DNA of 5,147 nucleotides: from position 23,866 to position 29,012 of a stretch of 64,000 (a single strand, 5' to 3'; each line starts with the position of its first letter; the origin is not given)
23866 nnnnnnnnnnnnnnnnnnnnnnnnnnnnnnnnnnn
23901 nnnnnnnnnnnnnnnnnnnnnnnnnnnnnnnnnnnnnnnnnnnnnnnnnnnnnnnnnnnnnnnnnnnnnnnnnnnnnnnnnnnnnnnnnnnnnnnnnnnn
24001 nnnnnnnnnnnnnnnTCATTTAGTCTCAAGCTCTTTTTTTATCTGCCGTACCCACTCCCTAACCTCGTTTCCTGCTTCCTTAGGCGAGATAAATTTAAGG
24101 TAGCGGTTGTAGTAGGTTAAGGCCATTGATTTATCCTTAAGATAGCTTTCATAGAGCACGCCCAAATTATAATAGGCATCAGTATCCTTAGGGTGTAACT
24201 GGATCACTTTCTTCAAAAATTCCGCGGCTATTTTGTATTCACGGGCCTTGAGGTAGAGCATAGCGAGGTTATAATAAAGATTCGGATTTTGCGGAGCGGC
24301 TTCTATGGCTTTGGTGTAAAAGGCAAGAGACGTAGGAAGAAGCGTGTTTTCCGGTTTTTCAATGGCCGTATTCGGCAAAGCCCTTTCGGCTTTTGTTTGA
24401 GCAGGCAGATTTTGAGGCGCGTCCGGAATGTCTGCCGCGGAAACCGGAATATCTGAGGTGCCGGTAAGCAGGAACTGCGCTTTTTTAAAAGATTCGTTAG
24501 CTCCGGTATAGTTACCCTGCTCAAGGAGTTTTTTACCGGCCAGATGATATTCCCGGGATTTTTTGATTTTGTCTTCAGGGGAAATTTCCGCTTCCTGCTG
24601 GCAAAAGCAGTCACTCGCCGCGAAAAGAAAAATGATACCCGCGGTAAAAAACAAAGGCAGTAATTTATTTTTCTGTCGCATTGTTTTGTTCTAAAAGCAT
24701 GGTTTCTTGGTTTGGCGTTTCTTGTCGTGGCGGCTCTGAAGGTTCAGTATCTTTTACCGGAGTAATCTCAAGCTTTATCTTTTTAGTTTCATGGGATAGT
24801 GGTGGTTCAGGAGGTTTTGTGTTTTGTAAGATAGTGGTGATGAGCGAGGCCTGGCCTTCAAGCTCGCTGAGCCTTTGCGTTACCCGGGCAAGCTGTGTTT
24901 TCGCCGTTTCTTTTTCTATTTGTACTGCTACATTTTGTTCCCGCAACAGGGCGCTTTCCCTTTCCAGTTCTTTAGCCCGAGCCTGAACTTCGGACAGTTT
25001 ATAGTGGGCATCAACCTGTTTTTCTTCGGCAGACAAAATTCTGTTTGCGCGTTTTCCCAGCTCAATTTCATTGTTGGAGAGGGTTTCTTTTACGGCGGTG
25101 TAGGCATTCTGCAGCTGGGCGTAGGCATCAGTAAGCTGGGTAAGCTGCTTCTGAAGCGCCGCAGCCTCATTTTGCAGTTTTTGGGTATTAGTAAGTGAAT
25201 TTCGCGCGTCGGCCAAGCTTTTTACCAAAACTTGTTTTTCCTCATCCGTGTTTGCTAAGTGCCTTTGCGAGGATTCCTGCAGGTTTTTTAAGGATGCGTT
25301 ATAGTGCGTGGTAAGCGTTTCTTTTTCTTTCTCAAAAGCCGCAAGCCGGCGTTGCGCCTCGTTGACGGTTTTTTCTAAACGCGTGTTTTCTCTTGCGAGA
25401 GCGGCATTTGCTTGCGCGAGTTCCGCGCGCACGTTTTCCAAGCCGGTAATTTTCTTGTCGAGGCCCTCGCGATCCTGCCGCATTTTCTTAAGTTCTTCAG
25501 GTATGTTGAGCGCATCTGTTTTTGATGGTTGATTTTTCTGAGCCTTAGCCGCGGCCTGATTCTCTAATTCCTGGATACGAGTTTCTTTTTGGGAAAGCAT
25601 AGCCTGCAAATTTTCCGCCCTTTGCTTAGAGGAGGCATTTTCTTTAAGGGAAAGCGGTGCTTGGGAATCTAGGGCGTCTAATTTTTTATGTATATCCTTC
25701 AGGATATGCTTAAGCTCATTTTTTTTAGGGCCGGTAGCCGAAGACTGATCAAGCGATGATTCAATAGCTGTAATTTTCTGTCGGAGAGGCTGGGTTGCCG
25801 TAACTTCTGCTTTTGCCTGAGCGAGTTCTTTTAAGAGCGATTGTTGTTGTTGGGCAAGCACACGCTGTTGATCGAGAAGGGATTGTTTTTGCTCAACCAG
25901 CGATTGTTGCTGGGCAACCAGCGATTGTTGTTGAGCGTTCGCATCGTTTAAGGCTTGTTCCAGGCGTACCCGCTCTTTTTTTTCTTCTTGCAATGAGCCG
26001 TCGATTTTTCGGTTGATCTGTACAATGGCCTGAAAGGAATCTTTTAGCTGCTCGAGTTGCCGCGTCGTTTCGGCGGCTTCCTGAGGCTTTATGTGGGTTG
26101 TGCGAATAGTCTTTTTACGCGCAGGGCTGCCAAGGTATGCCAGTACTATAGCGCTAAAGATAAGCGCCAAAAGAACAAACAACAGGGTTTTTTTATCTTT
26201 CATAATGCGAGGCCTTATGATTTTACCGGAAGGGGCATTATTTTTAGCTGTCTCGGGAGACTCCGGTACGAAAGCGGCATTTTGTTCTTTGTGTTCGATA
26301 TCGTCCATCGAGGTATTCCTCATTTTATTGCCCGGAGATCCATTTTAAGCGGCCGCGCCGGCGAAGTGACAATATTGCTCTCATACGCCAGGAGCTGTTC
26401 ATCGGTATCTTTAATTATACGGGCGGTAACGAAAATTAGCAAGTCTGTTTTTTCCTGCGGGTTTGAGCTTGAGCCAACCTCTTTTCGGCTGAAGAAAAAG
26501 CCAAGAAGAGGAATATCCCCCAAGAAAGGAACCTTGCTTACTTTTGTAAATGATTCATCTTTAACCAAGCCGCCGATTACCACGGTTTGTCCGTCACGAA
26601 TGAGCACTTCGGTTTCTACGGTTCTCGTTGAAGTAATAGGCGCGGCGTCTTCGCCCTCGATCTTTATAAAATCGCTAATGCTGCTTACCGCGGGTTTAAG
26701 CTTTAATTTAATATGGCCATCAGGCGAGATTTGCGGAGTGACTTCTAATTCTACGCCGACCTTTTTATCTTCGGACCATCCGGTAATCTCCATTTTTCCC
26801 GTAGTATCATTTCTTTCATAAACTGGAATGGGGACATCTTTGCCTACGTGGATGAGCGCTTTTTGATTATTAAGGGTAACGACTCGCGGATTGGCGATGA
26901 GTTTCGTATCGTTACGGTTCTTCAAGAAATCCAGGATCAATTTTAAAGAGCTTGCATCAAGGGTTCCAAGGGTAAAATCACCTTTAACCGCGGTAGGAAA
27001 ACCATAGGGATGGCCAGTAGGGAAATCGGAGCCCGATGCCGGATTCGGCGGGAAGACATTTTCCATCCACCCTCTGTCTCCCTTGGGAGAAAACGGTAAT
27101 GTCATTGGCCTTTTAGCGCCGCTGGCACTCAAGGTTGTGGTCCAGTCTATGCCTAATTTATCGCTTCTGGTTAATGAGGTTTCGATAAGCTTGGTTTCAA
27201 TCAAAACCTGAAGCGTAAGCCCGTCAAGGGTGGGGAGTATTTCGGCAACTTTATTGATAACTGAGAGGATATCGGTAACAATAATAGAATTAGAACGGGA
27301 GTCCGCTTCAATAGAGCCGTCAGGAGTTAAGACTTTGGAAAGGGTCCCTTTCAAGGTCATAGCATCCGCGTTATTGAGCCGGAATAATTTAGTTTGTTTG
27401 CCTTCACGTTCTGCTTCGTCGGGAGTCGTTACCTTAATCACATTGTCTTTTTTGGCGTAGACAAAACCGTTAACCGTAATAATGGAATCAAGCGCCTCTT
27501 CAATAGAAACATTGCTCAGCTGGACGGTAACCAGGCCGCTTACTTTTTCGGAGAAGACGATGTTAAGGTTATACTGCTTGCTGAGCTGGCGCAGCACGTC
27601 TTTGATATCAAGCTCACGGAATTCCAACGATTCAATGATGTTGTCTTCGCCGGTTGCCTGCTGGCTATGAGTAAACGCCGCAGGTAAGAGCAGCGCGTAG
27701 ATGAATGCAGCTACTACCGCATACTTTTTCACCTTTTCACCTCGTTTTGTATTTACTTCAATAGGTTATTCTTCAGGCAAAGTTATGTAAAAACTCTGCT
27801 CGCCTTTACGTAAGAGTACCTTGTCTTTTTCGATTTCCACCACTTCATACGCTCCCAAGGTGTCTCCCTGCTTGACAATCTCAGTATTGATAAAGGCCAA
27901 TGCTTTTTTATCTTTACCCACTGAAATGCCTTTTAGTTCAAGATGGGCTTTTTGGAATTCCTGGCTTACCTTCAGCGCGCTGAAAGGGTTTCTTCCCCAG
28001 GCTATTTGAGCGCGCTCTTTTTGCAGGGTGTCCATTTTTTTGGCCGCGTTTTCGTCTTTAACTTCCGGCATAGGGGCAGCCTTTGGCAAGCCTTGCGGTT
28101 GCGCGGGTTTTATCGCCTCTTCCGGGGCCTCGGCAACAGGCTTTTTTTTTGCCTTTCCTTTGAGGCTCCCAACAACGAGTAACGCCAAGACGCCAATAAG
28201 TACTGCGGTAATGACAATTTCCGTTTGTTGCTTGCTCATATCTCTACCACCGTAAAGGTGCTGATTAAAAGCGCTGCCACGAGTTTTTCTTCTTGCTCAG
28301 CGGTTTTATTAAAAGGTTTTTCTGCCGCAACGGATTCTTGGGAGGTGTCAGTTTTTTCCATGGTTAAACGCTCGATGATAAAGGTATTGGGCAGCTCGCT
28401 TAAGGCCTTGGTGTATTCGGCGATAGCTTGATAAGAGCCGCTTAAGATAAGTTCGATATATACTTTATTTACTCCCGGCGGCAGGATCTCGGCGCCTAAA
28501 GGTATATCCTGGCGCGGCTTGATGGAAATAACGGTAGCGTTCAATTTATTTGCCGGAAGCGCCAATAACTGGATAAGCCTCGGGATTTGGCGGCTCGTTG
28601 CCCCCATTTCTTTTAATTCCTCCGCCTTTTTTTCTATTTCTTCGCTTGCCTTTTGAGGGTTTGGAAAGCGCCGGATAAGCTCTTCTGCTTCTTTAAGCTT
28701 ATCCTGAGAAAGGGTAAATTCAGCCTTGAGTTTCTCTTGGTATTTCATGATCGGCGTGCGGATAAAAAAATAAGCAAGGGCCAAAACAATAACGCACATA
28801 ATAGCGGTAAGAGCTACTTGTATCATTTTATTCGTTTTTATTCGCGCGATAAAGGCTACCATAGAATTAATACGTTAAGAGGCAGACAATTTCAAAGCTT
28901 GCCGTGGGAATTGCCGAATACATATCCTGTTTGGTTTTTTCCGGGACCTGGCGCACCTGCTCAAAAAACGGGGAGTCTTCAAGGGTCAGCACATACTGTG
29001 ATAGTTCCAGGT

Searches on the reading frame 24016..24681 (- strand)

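Call 3: search_protein_families(library=pfam, proteins=[window:24016-24681:-], max_evalue=0.01)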
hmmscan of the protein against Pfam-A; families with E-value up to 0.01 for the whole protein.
window:24016-24681:- (221 aa): 19 families
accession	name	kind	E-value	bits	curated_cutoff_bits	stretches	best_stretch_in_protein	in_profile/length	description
PF13431.12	TPR_17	-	4.1e-13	48.9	24.4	2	121-150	1-30/34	Tetratricopeptide repeat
PF13414.12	TPR_11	-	1.2e-10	41.4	26.8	2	150-178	11-39/42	TPR repeat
PF14559.12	TPR_19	-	5.3e-10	39.9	25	1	119-173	11-64/68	Tetratricopeptide repeat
PF07719.23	TPR_2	-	2.6e-09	36.9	27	1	134-166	2-34/34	Tetratricopeptide repeat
PF00515.34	TPR_1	-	6.7e-09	35.6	27.8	1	134-166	2-34/34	Tetratricopeptide repeat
PF13181.12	TPR_8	-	7.5e-09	35.5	25.7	1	135-165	3-33/34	Tetratricopeptide repeat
PF13432.12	TPR_16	-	1.2e-07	32.4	32.7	1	137-198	1-60/65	Tetratricopeptide repeat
PF13174.12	TPR_6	-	2.2e-07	31.5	26.3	1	136-165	3-32/33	Tetratricopeptide repeat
PF13428.12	TPR_14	-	3.1e-07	30.9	23.5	1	133-175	1-43/44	Tetratricopeptide repeat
PF23914.1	TPR_CcmH_CycH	-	5.8e-07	29.9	42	1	122-201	73-154/158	Cytochrome c-type biogenesis protein H TPR domain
PF13424.12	TPR_12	-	1.9e-06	28.4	30.1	1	134-196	4-73/77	Tetratricopeptide repeat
PF23300.3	HEAT_Nup120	-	8.5e-05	22.9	29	0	124-163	17-56/170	Nucleoporin Nup120, HEAT repeats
PF12895.13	ANAPC3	-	0.00011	22.8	27.2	1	114-182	4-70/82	Anaphase-promoting complex, cyclosome, subunit 3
PF13176.12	TPR_7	-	0.0002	21.6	27.9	0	136-169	2-35/36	Tetratricopeptide repeat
PF25068.1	ARM_TT21_4th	-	0.0012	19.6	30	1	120-165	20-64/153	Tetratricopeptide repeat protein 21 forth ARM domain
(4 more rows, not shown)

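Call 4: search_protein_families(library=ncbifam, proteins=[window:24016-24681:-], max_evalue=0.01)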
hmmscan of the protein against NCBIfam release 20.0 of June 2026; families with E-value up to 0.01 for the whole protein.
window:24016-24681:- (221 aa): 20 families
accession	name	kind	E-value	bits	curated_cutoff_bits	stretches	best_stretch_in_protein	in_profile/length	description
NF040959.1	MamA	equivalog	1.4e-10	41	200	1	119-180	91-152/204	magnetosome protein MamA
TIGR02521.1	type_IV_pilW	equivalog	1.4e-08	34.6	154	1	134-196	32-93/234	type IV pilus biogenesis/stability protein PilW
TIGR02917.1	PEP_TPR_lipo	equivalog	1e-06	27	312.2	1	120-176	350-406/899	XrtA/PEP-CTERM system TPR-repeat protein PrsT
TIGR00540.1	TPR_hemY_coli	hypoth_equivalog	2.3e-06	26.7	142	1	101-180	299-372/385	heme biosynthesis-associated TPR protein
NF033758.1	gliding_GltE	equivalog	2.9e-06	26.5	225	1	122-186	245-310/411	adventurous gliding motility TPR repeat lipoprotein GltE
NF033920.0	C39_PA2778_fam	equivalog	1.2e-05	24.9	150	1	88-179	146-236/255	PA2778 family cysteine peptidase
TIGR03939.1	PGA_TPR_OMP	equivalog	1.2e-05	23.7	366.65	1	116-214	103-201/800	poly-beta-1,6 N-acetyl-D-glucosamine export porin PgaA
NF047371.1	FlcA_CTERM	equivalog_domain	2.8e-05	22.8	300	1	119-199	459-538/646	periplasmic flagellar collar protein FlcA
TIGR02795.1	tol_pal_ybgF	equivalog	6.4e-05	23.5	90.1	1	133-196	2-67/119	tol-pal system protein YbgF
NF052312.1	T9SS_PorW_SprE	equivalog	0.00012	20.9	250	1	161-197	539-575/716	type IX secretion system periplasmic lipoprotein PorW/SprE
TIGR02552.1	LcrH_SycD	equivalog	0.00018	21.2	104.8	1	119-167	72-120/136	SycD/LcrH family type III secretion system chaperone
TIGR03302.1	OM_YfiO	subfamily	0.00019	21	81.4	0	16-68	8-59/239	outer membrane protein assembly factor BamD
NF047507.1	TPR_BatC_Lepto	exception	0.00026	20.5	175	1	117-216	42-144/214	TPR repeat-containing protein BatC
NF002725.1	PRK02603.1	equivalog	0.00029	20.9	143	1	131-179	70-118/173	photosystem I assembly protein Ycf3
NF033762.1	social_mot_Tgl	equivalog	0.00071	19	225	0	138-216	141-217/252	social motility TPR repeat lipoprotein Tgl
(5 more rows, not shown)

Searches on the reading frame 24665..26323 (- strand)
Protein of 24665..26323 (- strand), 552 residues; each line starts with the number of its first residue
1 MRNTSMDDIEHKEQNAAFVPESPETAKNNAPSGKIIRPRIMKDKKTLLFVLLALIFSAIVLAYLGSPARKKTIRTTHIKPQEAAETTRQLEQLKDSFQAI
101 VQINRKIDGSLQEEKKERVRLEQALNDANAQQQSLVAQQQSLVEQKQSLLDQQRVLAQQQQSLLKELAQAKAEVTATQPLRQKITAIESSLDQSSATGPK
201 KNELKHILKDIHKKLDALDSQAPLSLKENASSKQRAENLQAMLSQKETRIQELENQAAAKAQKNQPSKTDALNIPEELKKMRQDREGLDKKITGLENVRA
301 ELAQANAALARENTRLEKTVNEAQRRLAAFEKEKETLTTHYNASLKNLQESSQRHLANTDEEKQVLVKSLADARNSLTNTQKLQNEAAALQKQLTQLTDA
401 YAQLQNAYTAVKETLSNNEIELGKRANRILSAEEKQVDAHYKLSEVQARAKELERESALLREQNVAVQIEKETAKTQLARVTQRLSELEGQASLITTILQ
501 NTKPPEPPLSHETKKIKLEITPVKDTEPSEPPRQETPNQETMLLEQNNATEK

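Call 27: search_protein_families(library=pfam, proteins=[window:24665-26323:-], max_evalue=0.001)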
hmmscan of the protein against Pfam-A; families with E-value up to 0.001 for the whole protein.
window:24665-26323:- (552 aa): 0 families

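Call 74: search_protein_families(library=ncbifam, proteins=[window:24665-26323:-], max_evalue=0.01)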
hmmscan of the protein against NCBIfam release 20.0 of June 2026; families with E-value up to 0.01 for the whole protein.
window:24665-26323:- (552 aa): 5 families
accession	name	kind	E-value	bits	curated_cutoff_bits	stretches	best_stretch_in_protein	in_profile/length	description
NF045487.1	ASRP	equivalog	2.3e-09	36.4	300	1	353-502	124-275/593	archaea-specific SMC-related protein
TIGR02168.1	SMC_prok_B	equivalog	6.3e-08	30.8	567.35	2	204-492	191-486/1181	chromosome segregation protein SMC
TIGR02169.1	SMC_prok_A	equivalog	1.7e-07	29.3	729.4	2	65-352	659-948/1165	chromosome segregation protein SMC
TIGR04523.1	Mplasa_alph_rch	subfamily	0.00045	18.3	270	1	81-528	239-662/745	helix-rich protein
NF003034.1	PRK03918.1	equivalog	0.0023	16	700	1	72-305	215-434/878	DNA double-strand break repair ATPase Rad50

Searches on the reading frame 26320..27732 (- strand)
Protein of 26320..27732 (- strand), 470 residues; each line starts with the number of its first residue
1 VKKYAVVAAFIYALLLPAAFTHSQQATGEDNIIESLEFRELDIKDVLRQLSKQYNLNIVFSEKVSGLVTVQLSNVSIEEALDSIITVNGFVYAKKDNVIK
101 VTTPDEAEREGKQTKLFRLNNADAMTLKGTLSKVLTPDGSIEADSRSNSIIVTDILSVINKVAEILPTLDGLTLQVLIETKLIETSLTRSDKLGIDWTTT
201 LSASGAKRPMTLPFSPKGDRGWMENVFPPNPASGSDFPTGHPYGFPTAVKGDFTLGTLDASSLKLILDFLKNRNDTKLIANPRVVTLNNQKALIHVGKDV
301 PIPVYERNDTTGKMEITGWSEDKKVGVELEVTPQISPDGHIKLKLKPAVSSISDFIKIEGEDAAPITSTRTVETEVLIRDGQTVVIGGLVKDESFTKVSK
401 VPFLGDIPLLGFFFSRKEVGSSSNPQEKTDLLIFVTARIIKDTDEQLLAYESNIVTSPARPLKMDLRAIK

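Call 27: search_protein_families(library=pfam, proteins=[window:26320-27732:-], max_evalue=0.001)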
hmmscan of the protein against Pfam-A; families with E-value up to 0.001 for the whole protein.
window:26320-27732:- (470 aa): 5 families
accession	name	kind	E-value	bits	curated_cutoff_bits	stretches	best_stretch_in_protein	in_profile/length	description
PF00263.26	Secretin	-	2.4e-48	164.4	27.5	1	270-441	2-169/169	Bacterial type II and III secretion system protein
PF03958.22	Secretin_N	-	5e-11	43.1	28.2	1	114-170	1-64/69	Bacterial type II/III secretion system short domain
PF07660.19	STN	-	1.6e-08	34.6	28.4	1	56-102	1-50/52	Secretin and TonB N terminus short domain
PF16344.10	FecR_C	-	7.9e-08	32.7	24.4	1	36-100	2-69/70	FecR, C-terminal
PF21305.2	type_II_gspD_N0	-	1e-06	28.9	27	1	36-101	1-71/71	GspD-like, N0 domain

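Call 74: search_protein_families(library=ncbifam, proteins=[window:26320-27732:-], max_evalue=0.01)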
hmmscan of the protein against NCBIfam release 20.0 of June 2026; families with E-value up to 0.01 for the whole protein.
window:26320-27732:- (470 aa): 9 families
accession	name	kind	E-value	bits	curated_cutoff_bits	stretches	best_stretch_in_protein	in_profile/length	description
TIGR02515.1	IV_pilus_PilQ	subfamily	5.9e-76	256.2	284.35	1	35-441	5-428/428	type IV pilus secretin PilQ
TIGR02517.1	type_II_gspD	equivalog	2.3e-71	241.1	351.35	2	165-445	327-595/600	type II secretion system secretin GspD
NF010083.0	PRK13568.1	equivalog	1.5e-45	155.8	554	2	247-441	236-418/419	DNA uptake porin HofQ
TIGR02519.1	pilus_MshL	equivalog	5.3e-42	143.8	250.2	1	149-440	9-290/290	pilus (MSHA type) biogenesis protein MshL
TIGR02516.1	type_III_yscC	equivalog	2.7e-37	128.4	238.45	2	139-441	199-462/463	type III secretion system outer membrane ring subunit SctC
NF007851.2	PRK10560.1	exception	2.3e-34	118.9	598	2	251-441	232-410/412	DNA uptake porin HofQ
NF042912.1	Amuc_1098_fam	equivalog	6.7e-28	97.2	750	2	364-443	725-799/805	Amuc_1098 family type IV pilus outer membrane protein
NF011873.0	PRK15346.1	equivalog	1.3e-21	76.9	524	2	259-420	325-479/499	EscC/YscC/HrcC family type III secretion system outer membrane ring protein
TIGR02520.1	pilus_B_mal_scr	equivalog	1.2e-11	43.9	287.65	2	128-199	225-298/513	PilN family type IVB pilus formation outer membrane protein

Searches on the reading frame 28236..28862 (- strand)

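Call 27: search_protein_families(library=pfam, proteins=[window:28236-28862:-], max_evalue=0.001)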
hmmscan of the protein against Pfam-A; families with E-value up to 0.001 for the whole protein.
window:28236-28862:- (208 aa): 1 family
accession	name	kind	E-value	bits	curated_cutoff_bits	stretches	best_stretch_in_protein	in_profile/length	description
PF04350.18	PilO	-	1.8e-05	25.3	22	1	45-175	4-129/145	Pilus assembly protein, PilO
